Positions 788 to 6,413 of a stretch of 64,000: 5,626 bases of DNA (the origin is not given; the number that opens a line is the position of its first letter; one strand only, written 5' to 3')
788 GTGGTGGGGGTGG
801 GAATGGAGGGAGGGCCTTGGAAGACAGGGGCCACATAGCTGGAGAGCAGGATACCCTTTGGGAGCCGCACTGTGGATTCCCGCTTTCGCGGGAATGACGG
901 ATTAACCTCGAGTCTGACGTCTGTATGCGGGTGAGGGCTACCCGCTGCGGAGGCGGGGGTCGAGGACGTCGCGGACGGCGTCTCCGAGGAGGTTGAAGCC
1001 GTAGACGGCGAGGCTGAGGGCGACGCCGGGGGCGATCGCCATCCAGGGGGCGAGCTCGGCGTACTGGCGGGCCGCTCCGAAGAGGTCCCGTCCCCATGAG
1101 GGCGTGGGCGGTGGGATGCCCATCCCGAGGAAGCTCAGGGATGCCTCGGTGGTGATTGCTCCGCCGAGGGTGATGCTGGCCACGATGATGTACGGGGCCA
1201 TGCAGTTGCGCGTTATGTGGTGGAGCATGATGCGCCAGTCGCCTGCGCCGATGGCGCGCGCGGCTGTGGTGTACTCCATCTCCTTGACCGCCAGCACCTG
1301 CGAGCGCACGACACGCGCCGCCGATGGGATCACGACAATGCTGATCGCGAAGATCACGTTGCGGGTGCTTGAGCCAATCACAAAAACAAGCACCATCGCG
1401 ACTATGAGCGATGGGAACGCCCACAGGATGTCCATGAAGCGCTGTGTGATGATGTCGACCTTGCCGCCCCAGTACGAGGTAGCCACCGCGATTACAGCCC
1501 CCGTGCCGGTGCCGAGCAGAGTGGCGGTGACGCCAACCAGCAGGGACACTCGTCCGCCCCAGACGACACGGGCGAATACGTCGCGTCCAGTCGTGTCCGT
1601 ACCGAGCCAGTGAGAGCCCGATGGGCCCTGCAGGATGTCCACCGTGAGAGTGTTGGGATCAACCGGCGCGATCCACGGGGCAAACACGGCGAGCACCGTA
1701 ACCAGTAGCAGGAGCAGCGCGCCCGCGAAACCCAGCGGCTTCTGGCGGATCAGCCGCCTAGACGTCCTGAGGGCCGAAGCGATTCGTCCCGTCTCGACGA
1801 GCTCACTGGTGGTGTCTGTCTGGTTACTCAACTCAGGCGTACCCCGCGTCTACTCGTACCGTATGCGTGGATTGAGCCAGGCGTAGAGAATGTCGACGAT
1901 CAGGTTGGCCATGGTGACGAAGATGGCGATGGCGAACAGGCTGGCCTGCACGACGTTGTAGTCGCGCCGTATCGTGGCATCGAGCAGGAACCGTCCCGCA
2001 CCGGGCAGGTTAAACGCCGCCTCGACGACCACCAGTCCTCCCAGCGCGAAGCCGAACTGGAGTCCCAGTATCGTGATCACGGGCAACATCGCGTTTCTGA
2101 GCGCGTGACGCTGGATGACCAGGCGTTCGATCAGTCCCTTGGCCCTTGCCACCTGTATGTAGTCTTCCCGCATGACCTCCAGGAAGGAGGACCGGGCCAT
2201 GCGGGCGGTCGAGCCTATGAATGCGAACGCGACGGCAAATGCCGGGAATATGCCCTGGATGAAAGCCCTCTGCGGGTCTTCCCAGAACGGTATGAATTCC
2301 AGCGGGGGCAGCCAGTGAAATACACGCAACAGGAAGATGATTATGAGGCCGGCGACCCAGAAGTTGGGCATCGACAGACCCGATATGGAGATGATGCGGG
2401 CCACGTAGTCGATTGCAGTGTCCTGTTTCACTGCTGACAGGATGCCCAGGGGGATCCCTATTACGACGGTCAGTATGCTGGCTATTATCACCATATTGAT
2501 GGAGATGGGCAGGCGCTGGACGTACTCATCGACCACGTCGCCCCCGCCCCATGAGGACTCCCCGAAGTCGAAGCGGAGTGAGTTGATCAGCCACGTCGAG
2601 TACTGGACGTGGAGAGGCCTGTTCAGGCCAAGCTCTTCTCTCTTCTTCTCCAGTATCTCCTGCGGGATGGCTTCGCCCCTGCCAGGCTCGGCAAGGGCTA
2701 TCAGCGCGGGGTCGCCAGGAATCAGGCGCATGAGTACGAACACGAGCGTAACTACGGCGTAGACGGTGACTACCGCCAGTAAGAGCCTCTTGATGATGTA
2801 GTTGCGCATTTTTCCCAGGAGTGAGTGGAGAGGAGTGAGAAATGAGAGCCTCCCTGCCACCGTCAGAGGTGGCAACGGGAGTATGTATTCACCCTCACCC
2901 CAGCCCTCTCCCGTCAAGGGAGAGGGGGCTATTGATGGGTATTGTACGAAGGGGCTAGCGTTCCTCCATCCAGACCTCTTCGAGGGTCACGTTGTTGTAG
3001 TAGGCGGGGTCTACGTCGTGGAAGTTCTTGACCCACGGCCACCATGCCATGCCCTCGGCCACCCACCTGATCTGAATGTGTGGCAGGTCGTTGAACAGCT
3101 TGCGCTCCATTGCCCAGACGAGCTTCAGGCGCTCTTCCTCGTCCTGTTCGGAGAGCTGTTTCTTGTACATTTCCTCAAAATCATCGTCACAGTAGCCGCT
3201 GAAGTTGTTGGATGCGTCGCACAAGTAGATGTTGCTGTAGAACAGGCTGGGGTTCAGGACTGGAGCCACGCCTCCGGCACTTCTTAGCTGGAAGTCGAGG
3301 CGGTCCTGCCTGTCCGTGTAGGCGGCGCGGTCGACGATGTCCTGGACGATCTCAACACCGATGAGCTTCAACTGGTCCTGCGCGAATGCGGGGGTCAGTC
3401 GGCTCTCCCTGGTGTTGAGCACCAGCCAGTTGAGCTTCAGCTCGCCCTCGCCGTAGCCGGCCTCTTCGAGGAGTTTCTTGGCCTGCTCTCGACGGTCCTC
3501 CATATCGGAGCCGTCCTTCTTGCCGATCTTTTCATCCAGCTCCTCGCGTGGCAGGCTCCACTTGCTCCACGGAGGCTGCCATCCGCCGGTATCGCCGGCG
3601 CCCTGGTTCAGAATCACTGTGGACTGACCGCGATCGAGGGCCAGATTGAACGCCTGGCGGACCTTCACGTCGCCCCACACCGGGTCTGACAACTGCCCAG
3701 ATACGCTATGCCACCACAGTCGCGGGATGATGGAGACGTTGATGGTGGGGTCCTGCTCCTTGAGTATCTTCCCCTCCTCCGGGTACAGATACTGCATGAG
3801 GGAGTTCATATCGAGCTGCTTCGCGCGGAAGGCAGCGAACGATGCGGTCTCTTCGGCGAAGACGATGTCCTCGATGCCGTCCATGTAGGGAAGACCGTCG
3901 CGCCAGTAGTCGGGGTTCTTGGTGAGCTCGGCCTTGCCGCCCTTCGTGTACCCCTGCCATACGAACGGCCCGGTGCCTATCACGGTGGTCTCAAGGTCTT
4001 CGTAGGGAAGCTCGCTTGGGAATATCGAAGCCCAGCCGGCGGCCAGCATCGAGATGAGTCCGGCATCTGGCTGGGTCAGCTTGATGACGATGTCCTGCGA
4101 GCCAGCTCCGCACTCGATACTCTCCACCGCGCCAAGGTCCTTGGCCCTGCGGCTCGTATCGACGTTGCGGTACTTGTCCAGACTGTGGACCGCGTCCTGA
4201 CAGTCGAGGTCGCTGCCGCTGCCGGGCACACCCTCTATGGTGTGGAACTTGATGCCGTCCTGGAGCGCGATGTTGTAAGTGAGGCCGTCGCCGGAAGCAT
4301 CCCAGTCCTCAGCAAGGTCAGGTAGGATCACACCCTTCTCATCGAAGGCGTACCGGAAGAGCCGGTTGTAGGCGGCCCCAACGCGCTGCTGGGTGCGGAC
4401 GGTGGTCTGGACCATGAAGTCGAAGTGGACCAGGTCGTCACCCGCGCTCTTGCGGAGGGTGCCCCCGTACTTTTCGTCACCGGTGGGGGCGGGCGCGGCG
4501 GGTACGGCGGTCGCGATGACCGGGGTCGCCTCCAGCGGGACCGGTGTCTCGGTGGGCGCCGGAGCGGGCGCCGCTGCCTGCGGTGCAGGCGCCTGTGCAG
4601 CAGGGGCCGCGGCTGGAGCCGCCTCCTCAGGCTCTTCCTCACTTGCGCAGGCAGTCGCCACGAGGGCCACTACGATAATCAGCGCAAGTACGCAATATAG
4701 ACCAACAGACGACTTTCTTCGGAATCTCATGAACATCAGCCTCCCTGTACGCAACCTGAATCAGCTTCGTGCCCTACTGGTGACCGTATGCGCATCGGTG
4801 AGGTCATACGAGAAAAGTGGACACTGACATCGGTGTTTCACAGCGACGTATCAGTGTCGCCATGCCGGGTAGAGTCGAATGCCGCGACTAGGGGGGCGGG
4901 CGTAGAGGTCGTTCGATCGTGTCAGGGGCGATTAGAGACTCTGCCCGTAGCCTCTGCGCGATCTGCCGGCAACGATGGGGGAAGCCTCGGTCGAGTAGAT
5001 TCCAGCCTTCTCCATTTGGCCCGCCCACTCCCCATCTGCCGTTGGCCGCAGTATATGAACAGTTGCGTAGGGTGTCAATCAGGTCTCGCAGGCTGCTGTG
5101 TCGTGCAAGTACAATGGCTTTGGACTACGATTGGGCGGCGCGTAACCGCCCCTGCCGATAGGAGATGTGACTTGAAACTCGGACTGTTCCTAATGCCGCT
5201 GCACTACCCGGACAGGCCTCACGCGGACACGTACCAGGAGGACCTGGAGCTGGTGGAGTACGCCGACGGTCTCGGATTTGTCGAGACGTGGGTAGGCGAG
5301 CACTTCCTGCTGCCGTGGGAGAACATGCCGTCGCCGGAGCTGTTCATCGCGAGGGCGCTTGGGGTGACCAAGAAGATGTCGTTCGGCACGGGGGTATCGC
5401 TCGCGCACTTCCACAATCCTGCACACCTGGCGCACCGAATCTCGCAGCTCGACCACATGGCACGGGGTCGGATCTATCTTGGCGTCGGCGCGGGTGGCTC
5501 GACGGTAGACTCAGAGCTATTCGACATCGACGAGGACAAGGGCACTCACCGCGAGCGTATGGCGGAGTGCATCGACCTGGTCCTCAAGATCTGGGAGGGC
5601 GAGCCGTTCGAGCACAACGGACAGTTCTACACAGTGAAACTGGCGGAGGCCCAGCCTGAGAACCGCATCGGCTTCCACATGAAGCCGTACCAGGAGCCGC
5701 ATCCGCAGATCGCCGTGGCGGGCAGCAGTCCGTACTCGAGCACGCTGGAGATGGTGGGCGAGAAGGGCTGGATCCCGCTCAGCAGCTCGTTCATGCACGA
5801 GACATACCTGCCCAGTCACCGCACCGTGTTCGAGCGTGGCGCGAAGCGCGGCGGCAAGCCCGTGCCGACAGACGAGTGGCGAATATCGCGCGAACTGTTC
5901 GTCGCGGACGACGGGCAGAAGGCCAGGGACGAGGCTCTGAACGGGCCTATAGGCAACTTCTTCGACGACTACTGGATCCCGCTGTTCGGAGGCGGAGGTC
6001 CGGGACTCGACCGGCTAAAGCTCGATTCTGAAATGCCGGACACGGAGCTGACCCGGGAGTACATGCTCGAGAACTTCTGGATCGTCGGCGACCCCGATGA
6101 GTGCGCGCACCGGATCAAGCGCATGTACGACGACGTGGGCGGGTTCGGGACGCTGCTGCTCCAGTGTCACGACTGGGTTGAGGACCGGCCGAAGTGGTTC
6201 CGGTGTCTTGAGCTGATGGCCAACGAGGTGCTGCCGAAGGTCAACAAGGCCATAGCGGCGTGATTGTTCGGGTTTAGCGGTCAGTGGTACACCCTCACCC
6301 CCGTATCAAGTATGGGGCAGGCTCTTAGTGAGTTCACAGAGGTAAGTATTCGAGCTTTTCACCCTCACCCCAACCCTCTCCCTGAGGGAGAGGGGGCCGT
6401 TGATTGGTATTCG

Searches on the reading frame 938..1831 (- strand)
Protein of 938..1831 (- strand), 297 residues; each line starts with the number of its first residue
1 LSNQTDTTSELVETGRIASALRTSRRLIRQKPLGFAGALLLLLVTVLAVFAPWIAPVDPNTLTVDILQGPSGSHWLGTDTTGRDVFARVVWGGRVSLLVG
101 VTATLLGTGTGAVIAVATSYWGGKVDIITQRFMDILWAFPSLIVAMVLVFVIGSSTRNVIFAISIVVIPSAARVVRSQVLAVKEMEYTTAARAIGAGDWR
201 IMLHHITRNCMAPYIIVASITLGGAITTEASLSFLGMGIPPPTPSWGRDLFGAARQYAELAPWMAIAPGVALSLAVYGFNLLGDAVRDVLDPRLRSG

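Call 59: search_protein_families(library=pfam, proteins=[window:938-1831:-], max_evalue=0.00001)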
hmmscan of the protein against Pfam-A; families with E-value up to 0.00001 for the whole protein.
window:938-1831:- (297 aa): 2 families
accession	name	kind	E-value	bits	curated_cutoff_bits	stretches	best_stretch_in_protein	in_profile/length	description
PF00528.27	BPD_transp_1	-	4.9e-31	108.3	26.4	1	109-295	3-183/184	Binding-protein-dependent transport system inner membrane component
PF12911.12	OppC_N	-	9.6e-08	32.2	23.9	1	22-70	4-53/53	N-terminal TM domain of oligopeptide transport permease C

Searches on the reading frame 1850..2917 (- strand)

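Call 59: search_protein_families(library=pfam, proteins=[window:1850-2917:-], max_evalue=0.00001)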
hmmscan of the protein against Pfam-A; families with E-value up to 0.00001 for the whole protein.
window:1850-2917:- (355 aa): 2 families
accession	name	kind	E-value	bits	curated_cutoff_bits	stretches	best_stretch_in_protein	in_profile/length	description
PF00528.27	BPD_transp_1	-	2.6e-37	128.8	26.4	1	154-353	1-183/184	Binding-protein-dependent transport system inner membrane component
PF19300.4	BPD_transp_1_N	-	5.5e-10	39.9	23.8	1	37-112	1-71/114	Binding-prot-dependent transport system membrane comp, N-term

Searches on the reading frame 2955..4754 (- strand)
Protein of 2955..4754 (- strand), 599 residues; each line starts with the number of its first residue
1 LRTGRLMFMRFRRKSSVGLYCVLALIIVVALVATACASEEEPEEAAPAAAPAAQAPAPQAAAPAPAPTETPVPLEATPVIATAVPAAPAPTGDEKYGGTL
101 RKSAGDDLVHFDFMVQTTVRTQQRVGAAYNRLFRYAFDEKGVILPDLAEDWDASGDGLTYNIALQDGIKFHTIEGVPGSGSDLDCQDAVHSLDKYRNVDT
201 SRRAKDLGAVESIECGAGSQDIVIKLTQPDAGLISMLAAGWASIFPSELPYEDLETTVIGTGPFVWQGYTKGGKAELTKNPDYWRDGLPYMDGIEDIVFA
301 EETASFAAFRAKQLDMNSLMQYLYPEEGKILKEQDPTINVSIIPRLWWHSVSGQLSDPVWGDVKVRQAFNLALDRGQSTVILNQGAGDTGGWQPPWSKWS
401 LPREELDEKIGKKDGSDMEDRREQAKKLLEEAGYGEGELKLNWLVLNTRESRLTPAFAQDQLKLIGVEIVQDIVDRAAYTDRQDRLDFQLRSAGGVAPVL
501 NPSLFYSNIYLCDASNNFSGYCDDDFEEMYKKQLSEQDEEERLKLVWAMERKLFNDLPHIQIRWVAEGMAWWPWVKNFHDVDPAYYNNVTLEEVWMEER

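Call 59: search_protein_families(library=pfam, proteins=[window:2955-4754:-], max_evalue=0.00001)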
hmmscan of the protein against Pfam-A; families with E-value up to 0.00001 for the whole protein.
window:2955-4754:- (599 aa): 1 family
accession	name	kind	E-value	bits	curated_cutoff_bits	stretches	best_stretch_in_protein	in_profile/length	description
PF00496.27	SBP_bac_5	-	5.7e-52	177.5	32.4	1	144-516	3-367/368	Bacterial extracellular solute-binding proteins, family 5 Middle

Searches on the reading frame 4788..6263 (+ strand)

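Call 62: search_protein_families(library=pfam, proteins=[window:4788-6263:+], max_evalue=0.00001)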
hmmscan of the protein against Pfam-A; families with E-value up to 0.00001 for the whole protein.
window:4788-6263:+ (491 aa): 1 family
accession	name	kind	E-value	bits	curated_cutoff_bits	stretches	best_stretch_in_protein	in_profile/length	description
PF00296.26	Bac_luciferase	-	3.9e-42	145.2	27.9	1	131-449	3-309/314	Luciferase-like monooxygenase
